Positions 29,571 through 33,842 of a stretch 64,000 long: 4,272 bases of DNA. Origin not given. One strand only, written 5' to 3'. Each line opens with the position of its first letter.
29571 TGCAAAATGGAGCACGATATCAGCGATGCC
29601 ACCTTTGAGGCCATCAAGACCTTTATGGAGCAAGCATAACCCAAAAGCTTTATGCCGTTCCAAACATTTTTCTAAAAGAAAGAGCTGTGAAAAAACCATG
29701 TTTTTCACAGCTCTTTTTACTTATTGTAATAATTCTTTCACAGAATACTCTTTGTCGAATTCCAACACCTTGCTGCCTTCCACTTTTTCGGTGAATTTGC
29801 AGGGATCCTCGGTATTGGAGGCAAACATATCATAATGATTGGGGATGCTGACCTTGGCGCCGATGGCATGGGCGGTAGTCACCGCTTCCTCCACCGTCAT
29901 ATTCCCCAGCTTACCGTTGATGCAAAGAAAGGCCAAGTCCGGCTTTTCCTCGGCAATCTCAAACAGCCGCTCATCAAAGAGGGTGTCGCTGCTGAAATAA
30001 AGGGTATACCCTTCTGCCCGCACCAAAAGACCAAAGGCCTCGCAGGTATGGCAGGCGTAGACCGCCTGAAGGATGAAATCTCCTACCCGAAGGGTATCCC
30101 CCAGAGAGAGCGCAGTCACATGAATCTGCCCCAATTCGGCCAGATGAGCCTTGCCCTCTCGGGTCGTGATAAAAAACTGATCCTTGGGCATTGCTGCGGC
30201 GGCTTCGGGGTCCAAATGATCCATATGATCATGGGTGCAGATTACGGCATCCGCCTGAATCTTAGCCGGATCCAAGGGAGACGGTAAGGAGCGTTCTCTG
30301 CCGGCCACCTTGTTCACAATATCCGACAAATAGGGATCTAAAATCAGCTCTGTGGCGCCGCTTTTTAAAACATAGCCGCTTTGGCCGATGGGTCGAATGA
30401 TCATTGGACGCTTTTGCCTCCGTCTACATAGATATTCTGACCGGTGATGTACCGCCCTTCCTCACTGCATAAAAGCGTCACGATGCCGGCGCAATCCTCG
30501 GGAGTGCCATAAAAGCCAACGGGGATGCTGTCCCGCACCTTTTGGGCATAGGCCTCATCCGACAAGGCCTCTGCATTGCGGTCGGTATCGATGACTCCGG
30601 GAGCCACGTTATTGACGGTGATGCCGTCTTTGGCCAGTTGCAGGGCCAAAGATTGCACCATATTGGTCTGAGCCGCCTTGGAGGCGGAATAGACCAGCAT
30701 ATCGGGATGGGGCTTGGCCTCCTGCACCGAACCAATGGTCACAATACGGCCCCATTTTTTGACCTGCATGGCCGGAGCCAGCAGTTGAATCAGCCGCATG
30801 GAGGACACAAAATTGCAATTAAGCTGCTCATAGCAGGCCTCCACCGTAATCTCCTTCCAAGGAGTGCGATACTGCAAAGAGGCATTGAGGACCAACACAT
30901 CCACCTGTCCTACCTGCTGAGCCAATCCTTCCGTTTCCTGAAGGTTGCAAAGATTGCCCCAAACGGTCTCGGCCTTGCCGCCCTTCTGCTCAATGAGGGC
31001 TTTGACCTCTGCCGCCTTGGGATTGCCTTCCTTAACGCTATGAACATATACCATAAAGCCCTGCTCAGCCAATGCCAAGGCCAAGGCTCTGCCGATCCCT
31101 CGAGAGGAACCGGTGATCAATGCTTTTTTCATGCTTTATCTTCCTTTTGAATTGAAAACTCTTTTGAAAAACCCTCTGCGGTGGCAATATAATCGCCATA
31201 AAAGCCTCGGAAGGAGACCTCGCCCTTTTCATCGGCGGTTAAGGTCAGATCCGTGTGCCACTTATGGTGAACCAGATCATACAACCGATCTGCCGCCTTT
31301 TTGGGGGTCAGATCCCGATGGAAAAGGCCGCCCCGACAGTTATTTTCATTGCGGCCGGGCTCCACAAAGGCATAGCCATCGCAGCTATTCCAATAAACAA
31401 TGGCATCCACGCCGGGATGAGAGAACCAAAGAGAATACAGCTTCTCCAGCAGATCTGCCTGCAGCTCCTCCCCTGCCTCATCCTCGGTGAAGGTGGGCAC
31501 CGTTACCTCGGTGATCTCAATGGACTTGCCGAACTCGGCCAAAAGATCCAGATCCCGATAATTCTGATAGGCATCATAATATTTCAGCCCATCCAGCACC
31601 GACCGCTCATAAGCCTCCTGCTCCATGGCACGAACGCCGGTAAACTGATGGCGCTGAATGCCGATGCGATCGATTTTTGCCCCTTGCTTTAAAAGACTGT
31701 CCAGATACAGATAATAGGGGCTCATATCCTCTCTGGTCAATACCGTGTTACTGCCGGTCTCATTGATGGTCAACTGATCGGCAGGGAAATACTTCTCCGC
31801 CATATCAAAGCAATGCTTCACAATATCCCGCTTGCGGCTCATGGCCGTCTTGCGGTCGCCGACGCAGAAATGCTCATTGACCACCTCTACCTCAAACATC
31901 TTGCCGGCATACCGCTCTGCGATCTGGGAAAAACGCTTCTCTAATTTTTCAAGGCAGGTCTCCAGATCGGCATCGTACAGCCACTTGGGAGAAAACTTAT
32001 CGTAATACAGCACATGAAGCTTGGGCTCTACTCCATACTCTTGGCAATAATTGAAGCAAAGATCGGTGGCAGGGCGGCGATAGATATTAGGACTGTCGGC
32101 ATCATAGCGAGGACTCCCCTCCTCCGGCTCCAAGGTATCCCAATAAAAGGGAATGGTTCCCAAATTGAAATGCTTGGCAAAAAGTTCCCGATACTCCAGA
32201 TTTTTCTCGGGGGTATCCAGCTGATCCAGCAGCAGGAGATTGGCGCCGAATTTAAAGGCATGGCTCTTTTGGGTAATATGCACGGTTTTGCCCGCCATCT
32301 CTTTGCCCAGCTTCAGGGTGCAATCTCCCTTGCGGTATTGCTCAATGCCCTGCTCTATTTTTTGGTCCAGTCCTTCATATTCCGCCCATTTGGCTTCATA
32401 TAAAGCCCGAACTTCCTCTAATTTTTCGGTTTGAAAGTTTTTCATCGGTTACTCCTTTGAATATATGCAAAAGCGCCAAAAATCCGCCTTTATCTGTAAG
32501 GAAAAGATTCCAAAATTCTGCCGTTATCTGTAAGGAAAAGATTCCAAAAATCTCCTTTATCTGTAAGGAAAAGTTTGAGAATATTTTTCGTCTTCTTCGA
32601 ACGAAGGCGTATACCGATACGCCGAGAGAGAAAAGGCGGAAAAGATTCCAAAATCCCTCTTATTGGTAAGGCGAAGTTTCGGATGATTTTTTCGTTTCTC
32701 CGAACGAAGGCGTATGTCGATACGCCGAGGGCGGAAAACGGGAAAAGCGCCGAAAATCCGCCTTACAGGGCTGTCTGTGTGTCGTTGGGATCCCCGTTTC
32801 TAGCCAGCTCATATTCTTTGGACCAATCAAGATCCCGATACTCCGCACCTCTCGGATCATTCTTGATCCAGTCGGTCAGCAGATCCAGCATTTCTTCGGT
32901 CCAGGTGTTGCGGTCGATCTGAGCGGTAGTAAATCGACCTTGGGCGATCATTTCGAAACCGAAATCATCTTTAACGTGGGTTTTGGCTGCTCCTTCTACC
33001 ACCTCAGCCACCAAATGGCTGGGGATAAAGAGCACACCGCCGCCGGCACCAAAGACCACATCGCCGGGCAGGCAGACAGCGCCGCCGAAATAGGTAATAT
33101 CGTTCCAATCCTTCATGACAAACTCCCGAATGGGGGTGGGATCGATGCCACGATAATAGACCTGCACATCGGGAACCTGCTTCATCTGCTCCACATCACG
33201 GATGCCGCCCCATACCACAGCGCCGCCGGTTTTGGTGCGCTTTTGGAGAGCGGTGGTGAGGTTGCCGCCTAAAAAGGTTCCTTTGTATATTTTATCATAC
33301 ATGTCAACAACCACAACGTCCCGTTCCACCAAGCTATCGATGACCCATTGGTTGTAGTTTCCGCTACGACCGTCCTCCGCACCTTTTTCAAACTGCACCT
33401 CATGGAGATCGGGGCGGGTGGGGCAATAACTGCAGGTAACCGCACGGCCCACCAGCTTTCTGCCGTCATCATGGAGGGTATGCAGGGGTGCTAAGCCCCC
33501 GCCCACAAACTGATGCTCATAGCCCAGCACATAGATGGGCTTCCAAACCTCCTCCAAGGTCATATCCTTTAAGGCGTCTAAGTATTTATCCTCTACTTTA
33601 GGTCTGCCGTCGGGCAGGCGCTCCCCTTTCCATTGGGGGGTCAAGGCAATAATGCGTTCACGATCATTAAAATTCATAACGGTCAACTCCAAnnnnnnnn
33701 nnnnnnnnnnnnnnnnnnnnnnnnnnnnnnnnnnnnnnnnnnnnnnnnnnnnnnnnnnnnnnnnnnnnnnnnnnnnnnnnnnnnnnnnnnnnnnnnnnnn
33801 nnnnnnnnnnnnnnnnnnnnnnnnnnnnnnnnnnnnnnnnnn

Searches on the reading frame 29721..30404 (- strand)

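Call 10: search_protein_families(library=pfam, proteins=[window:29721-30404:-], max_evalue=0.01)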
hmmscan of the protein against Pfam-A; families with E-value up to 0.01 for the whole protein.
window:29721-30404:- (227 aa): 3 families
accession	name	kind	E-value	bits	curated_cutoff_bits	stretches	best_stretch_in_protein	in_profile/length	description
PF12706.13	Lactamase_B_2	-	2.6e-13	50.5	27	1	20-191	3-200/200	Beta-lactamase superfamily domain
PF13483.12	Lactamase_B_3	-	8.2e-09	36.1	24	1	6-190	5-160/160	Beta-lactamase superfamily domain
PF00753.33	Lactamase_B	-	0.0022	18.4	22.7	0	44-63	37-56/196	Metallo-beta-lactamase superfamily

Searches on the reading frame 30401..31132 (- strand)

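Call 10: search_protein_families(library=pfam, proteins=[window:30401-31132:-], max_evalue=0.01)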
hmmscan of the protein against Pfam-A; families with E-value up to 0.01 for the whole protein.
window:30401-31132:- (243 aa): 5 families
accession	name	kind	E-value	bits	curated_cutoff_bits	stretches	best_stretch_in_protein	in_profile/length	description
PF13561.12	adh_short_C2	-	4.4e-47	161.1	27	1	10-239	5-234/236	Enoyl-(Acyl carrier protein) reductase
PF00106.31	adh_short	-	1.3e-44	152.5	26.6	1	2-192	1-193/195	short chain dehydrogenase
PF23441.1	SDR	-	8.9e-08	32.3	27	1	130-239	146-254/258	SDR-like rossmann domain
PF01370.27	Epimerase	-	9.3e-08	32.2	20.9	1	4-166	1-160/240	NAD dependent epimerase/dehydratase family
PF08659.16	KR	-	0.0012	19.3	22.6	1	5-162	4-163/180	KR domain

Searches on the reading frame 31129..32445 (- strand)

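Call 10: search_protein_families(library=pfam, proteins=[window:31129-32445:-], max_evalue=0.01)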
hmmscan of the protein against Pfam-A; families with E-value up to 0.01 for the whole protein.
window:31129-32445:- (438 aa): 1 family
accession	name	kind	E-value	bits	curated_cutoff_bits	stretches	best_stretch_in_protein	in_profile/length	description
PF00331.26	Glyco_hydro_10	-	8.7e-23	81.4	22.1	1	81-388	24-308/311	Glycosyl hydrolase family 10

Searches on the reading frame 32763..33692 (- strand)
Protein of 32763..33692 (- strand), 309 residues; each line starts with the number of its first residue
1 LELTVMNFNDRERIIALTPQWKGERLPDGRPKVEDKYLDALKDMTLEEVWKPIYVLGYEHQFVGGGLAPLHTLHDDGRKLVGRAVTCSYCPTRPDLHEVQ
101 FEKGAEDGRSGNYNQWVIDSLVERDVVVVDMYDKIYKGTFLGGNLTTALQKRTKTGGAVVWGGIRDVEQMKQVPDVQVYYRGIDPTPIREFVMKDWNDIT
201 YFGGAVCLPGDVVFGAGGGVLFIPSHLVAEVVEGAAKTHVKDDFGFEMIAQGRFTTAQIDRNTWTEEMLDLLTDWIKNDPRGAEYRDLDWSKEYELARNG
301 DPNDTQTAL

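Call 10: search_protein_families(library=pfam, proteins=[window:32763-33692:-], max_evalue=0.01)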
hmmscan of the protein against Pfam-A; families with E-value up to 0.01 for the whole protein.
window:32763-33692:- (309 aa): 1 family
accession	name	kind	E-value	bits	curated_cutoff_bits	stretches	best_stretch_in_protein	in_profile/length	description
PF03737.21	RraA-like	-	1.2e-13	51.9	24.5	1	73-220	24-150/152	Aldolase/RraA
